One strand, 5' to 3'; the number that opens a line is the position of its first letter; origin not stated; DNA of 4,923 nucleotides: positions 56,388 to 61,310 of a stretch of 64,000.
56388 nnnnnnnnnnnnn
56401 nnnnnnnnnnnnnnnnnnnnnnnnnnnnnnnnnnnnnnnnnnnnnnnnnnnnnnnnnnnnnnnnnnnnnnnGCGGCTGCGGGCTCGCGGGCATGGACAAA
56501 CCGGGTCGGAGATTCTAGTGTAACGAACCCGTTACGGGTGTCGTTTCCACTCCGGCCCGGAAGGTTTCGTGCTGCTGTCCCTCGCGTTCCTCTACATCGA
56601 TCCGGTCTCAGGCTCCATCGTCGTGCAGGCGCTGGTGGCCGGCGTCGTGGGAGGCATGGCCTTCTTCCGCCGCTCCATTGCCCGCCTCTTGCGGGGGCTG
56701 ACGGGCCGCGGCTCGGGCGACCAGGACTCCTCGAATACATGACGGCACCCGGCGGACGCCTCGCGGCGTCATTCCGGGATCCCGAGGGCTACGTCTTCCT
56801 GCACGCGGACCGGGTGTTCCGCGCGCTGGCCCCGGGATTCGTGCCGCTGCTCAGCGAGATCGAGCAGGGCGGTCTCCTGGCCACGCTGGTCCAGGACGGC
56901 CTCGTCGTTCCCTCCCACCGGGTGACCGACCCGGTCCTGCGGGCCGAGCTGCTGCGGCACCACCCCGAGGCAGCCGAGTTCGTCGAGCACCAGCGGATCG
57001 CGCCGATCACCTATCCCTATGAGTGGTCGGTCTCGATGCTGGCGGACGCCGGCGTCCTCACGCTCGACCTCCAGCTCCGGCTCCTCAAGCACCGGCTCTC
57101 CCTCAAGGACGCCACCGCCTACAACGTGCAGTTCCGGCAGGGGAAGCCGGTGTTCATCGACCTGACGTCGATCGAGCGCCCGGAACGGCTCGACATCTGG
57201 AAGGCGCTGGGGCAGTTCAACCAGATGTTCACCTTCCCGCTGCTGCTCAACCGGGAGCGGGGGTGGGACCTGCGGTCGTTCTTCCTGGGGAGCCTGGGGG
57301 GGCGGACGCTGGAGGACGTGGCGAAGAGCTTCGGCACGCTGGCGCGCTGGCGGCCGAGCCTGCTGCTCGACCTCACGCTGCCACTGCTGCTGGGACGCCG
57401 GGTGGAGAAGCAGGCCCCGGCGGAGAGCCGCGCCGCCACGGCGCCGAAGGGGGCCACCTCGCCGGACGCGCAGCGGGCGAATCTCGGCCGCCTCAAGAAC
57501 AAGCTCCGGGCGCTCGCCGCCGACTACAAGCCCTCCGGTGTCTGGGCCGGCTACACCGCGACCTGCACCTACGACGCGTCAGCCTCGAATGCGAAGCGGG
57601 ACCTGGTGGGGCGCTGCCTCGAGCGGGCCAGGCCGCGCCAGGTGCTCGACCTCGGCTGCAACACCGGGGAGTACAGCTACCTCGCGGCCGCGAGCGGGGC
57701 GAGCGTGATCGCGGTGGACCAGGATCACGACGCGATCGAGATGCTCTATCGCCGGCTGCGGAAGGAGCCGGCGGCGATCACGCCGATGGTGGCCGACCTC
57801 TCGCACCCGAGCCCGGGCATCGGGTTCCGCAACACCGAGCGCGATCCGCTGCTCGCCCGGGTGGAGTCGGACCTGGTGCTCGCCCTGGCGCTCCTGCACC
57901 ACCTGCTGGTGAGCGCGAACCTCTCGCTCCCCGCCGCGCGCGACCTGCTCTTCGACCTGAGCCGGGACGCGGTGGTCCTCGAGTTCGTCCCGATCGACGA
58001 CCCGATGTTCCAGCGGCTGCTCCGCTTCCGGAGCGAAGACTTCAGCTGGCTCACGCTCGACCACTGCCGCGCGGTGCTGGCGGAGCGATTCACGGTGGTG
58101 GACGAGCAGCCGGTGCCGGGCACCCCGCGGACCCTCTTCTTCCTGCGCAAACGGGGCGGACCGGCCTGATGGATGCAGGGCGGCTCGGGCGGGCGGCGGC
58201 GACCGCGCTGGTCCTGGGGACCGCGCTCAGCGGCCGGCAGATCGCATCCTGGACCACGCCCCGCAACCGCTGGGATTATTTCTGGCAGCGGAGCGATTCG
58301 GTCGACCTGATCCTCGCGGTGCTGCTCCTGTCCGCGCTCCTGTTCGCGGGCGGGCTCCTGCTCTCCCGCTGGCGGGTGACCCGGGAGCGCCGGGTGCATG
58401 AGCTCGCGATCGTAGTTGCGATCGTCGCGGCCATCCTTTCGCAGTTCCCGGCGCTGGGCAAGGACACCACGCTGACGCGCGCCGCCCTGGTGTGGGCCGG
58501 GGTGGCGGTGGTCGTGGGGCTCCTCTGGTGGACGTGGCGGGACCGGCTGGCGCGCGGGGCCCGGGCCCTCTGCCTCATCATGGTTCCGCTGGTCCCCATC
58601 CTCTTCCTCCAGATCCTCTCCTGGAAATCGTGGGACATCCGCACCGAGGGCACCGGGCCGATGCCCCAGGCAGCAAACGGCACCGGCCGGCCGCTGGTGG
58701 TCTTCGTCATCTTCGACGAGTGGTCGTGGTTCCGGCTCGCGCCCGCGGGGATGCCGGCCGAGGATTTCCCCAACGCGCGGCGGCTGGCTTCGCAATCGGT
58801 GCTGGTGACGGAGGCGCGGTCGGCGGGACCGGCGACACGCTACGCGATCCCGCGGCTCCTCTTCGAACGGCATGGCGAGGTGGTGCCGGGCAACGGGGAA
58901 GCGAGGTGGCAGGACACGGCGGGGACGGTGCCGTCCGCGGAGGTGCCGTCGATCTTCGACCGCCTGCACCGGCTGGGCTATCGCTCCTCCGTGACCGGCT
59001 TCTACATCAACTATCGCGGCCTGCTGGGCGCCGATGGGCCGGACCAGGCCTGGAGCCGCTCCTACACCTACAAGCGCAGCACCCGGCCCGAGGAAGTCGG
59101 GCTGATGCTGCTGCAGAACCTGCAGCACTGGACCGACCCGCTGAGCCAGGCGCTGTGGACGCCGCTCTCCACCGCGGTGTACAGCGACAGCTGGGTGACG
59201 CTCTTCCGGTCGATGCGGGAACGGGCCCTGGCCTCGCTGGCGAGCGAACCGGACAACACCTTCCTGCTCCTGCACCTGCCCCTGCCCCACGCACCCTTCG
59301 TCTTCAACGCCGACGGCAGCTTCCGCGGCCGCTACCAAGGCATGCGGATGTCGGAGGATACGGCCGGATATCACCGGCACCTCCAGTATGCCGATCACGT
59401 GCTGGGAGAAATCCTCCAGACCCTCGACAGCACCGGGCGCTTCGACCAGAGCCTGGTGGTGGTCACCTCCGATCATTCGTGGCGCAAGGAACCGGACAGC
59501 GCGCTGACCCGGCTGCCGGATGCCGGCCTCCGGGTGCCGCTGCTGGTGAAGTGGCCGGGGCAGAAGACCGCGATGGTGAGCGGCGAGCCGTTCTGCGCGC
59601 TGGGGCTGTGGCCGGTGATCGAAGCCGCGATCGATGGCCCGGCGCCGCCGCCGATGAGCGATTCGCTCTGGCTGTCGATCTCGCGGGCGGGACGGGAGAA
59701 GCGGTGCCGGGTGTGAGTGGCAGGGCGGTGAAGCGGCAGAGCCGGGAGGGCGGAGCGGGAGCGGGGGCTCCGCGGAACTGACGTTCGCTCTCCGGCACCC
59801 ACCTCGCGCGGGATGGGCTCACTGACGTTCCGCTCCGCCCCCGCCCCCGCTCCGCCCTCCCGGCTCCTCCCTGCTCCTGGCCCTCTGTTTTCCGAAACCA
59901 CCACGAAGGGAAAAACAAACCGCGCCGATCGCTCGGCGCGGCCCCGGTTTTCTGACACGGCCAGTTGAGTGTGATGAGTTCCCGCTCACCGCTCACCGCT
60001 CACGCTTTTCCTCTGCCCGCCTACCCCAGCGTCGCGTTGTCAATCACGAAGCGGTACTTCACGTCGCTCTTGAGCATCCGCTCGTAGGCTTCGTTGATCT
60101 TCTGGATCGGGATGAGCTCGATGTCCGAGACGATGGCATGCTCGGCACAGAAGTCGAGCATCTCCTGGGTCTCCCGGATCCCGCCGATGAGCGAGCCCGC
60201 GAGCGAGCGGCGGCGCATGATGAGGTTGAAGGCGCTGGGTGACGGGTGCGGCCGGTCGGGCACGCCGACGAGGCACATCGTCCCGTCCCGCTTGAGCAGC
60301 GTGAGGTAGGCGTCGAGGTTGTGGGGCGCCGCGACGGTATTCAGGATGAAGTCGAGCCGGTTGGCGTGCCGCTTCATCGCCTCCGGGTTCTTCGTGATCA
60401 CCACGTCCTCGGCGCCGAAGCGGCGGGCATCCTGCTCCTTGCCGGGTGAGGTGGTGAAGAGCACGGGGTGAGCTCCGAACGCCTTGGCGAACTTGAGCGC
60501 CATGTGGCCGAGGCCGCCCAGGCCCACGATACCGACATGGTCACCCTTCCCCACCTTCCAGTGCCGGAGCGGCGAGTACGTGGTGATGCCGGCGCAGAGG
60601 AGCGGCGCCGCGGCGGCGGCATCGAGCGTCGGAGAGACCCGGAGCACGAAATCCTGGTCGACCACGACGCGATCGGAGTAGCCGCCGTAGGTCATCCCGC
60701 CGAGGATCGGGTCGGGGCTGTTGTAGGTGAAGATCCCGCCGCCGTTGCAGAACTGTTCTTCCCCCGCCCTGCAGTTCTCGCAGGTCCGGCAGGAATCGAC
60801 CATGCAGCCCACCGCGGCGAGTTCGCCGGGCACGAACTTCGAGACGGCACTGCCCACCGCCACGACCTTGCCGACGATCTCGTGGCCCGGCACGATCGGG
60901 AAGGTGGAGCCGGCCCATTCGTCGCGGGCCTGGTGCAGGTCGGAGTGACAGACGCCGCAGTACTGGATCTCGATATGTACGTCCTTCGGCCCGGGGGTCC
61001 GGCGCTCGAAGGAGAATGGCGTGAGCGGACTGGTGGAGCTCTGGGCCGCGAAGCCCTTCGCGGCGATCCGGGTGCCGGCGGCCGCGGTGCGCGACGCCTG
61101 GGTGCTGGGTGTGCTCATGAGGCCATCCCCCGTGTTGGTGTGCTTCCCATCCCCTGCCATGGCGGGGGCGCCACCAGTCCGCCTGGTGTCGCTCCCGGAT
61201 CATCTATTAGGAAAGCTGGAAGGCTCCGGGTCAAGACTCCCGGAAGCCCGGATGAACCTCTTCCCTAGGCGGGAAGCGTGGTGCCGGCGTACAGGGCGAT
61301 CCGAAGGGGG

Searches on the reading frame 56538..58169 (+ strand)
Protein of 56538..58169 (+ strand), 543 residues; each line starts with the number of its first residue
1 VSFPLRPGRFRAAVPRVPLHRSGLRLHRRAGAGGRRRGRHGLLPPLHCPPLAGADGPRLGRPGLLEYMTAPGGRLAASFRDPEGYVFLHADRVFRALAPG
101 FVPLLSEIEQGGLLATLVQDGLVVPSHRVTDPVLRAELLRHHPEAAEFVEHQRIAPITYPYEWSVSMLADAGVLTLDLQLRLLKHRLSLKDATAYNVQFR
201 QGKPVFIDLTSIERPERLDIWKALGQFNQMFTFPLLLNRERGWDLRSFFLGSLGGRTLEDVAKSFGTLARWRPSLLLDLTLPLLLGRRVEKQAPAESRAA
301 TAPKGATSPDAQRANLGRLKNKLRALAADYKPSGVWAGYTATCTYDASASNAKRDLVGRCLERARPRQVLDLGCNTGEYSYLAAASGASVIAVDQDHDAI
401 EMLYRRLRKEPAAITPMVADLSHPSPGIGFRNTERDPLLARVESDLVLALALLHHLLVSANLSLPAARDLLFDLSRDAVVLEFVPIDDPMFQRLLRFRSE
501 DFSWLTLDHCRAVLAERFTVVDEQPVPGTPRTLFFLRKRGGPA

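Call 41: search_protein_families(library=pfam, proteins=[window:56538-58169:+], max_evalue=0.01)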
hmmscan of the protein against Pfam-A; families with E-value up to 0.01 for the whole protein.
window:56538-58169:+ (543 aa): 7 families
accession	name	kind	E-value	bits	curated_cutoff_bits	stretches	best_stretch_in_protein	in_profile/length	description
PF13649.12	Methyltransf_25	-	1.1e-06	29.7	27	1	369-423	1-57/97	Methyltransferase domain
PF13489.12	Methyltransf_23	-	1.1e-05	25.6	27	1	351-457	7-95/164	Methyltransferase domain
PF08241.18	Methyltransf_11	-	0.00012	23.1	21.2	1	370-423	1-53/95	Methyltransferase domain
PF08242.18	Methyltransf_12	-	0.00017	22.7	30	1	370-458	1-79/98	Methyltransferase domain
PF03848.20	TehB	-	0.00027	20.9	20.4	1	362-420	27-86/193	Tellurite resistance protein TehB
PF13847.12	Methyltransf_31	-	0.00066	19.8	27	1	368-404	6-45/145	Methyltransferase domain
PF05175.20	MTS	-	0.0062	16.6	23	0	359-413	25-81/170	Methyltransferase small domain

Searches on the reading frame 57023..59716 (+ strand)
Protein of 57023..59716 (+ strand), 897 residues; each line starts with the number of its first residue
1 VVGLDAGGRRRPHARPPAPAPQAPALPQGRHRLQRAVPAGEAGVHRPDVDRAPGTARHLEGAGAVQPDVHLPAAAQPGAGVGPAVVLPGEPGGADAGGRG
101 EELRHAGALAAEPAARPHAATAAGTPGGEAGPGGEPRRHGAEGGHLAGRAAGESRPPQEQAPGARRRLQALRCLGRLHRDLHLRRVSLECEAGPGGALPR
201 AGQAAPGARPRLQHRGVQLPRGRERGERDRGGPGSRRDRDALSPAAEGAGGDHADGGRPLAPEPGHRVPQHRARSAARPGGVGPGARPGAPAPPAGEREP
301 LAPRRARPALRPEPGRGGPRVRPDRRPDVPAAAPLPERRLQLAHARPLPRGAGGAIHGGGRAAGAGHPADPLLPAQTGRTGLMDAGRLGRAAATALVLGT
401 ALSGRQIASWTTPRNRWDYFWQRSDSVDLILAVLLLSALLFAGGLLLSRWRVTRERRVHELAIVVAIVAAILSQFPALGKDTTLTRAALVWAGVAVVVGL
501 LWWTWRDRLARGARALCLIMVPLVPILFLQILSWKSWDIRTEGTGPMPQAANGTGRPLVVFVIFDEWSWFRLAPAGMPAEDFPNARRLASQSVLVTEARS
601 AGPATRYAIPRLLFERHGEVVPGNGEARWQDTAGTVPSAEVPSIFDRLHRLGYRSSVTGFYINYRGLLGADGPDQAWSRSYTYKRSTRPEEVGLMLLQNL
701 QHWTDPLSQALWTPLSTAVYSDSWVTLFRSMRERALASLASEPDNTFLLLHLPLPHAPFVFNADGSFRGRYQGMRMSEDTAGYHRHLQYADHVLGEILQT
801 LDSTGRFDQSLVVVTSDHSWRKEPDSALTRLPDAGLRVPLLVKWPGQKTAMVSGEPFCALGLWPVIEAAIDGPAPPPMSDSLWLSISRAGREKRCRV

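Call 41: search_protein_families(library=pfam, proteins=[window:57023-59716:+], max_evalue=0.01)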
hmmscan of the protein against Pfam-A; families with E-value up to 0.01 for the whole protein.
window:57023-59716:+ (897 aa): 2 families
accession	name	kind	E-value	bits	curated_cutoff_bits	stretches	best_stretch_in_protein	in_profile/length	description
PF00884.28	Sulfatase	-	1.7e-23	83.9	25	1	557-850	1-279/301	Sulfatase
PF01663.27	Phosphodiest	-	0.0011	19.1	23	1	783-824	184-225/342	Type I phosphodiesterase / nucleotide pyrophosphatase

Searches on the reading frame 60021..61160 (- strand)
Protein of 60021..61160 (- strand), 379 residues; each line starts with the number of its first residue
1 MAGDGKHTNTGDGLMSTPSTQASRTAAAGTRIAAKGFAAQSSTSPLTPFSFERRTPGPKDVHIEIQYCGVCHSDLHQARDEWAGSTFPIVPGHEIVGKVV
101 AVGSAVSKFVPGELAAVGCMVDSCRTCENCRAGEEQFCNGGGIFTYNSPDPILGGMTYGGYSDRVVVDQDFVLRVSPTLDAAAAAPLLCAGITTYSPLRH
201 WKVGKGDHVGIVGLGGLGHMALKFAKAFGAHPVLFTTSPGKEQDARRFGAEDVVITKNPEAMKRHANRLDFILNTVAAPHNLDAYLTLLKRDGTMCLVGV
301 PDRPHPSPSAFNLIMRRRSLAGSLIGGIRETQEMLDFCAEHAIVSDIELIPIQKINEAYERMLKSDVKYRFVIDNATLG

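Call 41: search_protein_families(library=pfam, proteins=[window:60021-61160:-], max_evalue=0.01)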
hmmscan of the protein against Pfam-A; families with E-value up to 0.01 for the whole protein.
window:60021-61160:- (379 aa): 5 families
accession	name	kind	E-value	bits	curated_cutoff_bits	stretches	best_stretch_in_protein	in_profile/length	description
PF08240.17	ADH_N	-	3e-25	88.9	23.5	1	57-175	1-102/104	Alcohol dehydrogenase GroES-like domain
PF00107.32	ADH_zinc_N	-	1.2e-23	83.9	31.8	1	216-339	1-128/129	Zinc-binding dehydrogenase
PF13602.12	ADH_zinc_N_2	-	0.00013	23.3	27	1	249-362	2-123/134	Zinc-binding dehydrogenase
PF02826.25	2-Hacid_dh_C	-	0.00054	19.8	25.1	1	205-251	35-81/178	D-isomer specific 2-hydroxyacid dehydrogenase, NAD binding domain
PF01262.27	AlaDh_PNT_C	-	0.0012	18.7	23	1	208-279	30-103/214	Alanine dehydrogenase/PNT, C-terminal domain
